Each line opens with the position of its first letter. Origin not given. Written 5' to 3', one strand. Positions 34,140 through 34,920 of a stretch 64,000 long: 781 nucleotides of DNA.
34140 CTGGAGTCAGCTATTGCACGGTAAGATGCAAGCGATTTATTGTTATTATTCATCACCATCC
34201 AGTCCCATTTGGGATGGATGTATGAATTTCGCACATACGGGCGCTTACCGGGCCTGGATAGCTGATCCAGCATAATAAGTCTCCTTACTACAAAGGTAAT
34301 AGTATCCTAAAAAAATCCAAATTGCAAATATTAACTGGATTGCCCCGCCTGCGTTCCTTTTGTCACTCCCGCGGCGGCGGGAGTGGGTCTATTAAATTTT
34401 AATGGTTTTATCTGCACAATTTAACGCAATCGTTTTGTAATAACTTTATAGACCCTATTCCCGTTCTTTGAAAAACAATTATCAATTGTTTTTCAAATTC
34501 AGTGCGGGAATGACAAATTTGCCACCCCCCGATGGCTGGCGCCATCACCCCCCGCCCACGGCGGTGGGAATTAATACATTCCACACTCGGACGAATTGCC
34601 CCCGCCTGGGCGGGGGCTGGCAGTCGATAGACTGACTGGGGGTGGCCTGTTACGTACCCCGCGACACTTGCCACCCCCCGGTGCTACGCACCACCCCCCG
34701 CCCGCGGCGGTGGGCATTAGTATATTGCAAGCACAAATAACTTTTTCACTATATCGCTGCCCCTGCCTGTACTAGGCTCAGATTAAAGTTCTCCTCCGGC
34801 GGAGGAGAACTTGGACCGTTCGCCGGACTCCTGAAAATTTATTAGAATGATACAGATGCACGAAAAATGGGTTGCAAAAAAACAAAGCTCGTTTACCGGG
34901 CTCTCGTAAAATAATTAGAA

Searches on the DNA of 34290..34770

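Call 97: search_rna_families(source=window, start=34290, end=34770, threshold=evalue, max_evalue=1)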
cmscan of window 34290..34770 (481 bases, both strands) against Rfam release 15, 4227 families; matches with E-value up to 1: 2.
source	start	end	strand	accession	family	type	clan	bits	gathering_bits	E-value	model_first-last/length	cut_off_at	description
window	34498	34590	-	RF03691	mir-2765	Gene; miRNA;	-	18.3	58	0.49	1-83/83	no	mir-2765 microRNA precursor family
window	34456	34642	+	RF02876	AS-pc02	Gene; antisense;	-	17.8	40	0.036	1-185/185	no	Antisense to pHK01_099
